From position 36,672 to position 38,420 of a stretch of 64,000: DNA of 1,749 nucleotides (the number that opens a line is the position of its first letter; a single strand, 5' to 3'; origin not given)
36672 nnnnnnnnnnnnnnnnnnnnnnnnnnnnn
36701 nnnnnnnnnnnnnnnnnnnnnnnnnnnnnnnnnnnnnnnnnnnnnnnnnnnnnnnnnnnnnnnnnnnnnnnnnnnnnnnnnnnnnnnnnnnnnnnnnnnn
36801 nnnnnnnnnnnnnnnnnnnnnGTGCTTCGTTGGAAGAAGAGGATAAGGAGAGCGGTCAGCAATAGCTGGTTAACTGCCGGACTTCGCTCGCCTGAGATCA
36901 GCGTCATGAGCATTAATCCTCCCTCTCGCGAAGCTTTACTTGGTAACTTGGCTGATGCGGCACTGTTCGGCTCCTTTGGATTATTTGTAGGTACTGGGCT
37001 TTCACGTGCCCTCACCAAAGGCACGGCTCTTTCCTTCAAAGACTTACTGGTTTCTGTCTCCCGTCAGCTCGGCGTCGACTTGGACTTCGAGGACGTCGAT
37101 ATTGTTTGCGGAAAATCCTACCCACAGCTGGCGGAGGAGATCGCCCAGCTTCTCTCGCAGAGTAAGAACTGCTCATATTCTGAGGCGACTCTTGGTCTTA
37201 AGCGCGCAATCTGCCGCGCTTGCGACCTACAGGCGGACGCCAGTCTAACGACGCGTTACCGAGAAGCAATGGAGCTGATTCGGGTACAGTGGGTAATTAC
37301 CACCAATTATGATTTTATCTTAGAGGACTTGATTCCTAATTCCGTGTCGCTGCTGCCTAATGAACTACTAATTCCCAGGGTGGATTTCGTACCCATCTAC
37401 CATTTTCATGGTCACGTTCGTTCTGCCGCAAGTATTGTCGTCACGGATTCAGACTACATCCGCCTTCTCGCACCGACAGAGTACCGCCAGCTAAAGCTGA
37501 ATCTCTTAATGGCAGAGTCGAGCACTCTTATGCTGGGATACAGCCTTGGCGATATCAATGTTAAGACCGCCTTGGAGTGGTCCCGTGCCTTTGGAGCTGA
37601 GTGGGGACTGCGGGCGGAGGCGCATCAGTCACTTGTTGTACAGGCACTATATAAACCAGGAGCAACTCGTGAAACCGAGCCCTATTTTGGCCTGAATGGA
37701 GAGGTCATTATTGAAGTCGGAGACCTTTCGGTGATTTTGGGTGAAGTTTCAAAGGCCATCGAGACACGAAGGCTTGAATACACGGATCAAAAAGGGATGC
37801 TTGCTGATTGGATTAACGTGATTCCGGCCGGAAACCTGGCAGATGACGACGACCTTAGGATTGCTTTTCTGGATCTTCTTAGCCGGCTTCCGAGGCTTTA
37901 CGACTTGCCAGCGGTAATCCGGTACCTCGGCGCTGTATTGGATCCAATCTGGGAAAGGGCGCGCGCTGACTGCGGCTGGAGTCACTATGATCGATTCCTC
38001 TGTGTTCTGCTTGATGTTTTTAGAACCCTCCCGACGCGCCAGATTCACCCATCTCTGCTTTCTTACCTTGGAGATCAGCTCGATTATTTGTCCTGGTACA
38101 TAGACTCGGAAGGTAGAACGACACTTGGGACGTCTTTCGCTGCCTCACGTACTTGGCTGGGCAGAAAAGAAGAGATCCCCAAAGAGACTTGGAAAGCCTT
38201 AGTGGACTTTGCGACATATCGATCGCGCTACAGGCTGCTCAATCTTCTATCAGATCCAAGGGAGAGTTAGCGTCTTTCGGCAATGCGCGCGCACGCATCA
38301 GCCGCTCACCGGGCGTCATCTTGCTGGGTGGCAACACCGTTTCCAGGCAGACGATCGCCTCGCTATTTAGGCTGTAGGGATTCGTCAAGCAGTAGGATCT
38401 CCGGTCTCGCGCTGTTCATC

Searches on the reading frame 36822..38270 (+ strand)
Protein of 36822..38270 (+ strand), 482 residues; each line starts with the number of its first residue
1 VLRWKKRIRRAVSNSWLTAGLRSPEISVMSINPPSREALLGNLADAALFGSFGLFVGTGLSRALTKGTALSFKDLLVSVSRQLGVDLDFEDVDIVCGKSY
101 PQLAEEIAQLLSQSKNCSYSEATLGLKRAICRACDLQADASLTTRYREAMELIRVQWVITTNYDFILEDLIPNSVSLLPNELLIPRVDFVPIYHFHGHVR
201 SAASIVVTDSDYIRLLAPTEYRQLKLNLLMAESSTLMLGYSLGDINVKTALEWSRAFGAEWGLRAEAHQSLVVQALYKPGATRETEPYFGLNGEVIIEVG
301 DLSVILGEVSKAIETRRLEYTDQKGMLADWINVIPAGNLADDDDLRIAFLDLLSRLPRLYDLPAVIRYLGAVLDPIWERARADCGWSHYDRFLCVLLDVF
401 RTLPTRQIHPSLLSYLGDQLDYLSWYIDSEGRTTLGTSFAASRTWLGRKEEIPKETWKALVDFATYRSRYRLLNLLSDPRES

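Call 96: search_protein_families(library=pfam, proteins=[window:36822-38270:+], max_evalue=0.001)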
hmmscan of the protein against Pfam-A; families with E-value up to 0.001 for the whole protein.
window:36822-38270:+ (482 aa): 1 family
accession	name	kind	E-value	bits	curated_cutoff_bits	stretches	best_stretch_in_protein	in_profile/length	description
PF13289.12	SIR2_2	-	4.4e-16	59.7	24.5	1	158-267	3-115/141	SIR2-like domain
